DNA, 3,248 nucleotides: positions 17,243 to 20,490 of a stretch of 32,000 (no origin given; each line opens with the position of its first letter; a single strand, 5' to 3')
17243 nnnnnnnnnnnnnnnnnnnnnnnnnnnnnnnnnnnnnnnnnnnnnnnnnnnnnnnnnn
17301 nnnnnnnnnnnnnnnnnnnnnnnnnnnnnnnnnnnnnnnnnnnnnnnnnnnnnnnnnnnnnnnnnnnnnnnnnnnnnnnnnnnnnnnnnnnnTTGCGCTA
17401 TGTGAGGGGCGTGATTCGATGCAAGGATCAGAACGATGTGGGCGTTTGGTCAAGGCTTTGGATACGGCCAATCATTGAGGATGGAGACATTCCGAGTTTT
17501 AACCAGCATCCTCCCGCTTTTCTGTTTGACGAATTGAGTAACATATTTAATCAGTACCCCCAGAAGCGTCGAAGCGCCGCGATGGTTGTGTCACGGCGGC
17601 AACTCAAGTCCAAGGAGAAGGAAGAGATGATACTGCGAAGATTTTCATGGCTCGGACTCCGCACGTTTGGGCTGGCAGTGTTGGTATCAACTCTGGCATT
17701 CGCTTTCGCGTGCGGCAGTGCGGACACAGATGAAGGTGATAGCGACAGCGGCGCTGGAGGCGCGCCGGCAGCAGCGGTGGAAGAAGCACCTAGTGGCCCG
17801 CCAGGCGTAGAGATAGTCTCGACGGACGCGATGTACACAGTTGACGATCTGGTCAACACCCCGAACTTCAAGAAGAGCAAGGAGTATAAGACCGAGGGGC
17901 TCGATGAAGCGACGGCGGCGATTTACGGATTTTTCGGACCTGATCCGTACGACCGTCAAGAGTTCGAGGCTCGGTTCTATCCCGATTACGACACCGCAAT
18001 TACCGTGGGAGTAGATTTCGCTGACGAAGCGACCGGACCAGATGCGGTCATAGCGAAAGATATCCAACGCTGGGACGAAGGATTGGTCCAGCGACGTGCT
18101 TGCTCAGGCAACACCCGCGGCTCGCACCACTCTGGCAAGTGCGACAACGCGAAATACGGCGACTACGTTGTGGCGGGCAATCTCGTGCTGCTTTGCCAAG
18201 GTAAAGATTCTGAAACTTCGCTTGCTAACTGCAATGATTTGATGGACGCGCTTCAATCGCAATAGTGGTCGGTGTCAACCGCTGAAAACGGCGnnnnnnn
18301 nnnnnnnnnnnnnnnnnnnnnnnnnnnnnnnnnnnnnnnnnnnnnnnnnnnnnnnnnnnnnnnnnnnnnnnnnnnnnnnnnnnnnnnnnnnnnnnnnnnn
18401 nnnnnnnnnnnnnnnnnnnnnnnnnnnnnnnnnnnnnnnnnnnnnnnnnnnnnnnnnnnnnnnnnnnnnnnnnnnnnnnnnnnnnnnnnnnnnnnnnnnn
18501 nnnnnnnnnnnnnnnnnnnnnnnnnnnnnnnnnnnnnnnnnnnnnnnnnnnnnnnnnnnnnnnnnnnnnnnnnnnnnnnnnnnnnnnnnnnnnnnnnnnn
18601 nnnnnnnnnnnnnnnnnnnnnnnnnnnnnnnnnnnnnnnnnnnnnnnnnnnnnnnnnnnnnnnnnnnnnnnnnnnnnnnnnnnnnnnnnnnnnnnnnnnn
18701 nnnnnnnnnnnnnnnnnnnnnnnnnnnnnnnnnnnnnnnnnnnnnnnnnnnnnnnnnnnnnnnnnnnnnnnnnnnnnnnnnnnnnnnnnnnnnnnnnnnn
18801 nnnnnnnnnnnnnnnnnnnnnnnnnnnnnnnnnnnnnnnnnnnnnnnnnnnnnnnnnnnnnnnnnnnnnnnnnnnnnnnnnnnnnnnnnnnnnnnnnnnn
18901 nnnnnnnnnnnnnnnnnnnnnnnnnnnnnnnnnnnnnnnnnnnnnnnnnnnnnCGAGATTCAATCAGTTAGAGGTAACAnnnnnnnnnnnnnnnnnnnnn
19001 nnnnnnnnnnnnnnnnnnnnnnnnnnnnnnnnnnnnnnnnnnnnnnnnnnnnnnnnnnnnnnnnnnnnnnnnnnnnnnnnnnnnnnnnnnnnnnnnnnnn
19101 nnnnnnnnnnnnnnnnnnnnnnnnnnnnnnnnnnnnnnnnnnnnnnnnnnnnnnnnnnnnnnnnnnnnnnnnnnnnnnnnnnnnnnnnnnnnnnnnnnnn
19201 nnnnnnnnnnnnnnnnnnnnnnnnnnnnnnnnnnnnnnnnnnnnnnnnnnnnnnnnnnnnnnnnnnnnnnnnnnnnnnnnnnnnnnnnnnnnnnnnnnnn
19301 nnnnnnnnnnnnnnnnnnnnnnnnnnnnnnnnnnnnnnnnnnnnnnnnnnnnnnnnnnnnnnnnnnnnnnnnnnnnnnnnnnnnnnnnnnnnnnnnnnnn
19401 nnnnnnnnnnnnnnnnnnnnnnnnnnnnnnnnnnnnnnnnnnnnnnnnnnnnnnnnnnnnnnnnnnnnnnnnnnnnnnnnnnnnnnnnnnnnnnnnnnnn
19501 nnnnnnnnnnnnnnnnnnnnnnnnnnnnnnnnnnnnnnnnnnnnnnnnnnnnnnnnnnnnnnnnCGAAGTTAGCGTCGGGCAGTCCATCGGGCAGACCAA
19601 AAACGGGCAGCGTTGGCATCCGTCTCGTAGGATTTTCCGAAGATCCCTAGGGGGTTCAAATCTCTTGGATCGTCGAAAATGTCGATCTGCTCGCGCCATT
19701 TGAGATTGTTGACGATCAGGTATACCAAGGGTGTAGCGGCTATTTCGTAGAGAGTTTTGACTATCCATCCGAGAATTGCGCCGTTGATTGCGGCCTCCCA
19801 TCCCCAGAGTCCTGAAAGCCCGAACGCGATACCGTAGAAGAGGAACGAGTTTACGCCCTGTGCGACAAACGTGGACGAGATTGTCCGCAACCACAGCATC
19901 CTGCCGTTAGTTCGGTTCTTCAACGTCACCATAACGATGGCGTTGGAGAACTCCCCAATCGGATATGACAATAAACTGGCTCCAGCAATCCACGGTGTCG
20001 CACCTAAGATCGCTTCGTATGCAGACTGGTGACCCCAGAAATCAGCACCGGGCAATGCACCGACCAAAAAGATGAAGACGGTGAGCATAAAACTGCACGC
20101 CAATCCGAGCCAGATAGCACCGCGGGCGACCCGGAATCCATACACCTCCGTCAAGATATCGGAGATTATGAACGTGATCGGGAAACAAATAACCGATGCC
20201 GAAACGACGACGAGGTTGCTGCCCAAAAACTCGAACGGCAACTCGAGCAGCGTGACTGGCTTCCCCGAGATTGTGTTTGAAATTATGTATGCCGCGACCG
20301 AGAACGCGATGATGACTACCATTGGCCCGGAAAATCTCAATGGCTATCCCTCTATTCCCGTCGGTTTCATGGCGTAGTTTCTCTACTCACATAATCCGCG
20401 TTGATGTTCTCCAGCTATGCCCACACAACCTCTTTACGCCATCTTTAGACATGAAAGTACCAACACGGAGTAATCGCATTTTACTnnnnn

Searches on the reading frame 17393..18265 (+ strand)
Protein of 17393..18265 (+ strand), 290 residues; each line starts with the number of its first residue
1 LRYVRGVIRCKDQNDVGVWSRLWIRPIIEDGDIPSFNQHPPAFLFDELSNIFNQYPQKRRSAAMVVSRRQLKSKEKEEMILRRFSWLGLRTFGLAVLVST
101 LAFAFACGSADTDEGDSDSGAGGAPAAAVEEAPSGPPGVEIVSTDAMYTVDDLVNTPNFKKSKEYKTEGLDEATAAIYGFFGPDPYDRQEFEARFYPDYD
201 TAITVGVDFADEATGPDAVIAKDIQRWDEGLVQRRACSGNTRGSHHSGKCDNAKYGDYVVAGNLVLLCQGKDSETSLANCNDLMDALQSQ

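Call 6: search_protein_families(library=pfam, proteins=[window:17393-18265:+], max_evalue=0.001)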
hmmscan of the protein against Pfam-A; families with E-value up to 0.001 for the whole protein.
window:17393-18265:+ (290 aa): 1 family
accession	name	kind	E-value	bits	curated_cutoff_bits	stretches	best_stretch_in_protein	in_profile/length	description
PF20650.2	DUF6810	-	9.1e-45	152.4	25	1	149-288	1-140/141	Family of unknown function (DUF6810)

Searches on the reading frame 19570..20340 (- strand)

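Call 6: search_protein_families(library=pfam, proteins=[window:19570-20340:-], max_evalue=0.001)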
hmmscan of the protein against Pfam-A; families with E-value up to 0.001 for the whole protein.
window:19570-20340:- (256 aa): 1 family
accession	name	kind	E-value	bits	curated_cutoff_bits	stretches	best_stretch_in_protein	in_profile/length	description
PF02592.20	Vut_1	-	8.7e-46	156.5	27.2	1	48-209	2-152/152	Putative vitamin uptake transporter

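Call 50: search_protein_families(library=ncbifam, proteins=[window:19570-20340:-], max_evalue=0.00001)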
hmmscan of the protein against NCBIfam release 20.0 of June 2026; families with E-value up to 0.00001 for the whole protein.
window:19570-20340:- (256 aa): 2 families
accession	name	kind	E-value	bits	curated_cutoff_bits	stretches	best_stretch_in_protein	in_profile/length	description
TIGR00697.1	TIGR00697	equivalog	4e-28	98.6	50.95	1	9-214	5-199/201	queuosine precursor transporter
NF008406.0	PRK11212.1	equivalog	1.4e-06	28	252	1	30-173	29-163/221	7-cyano-7-deazaguanine/7-aminomethyl-7-deazaguanine transporter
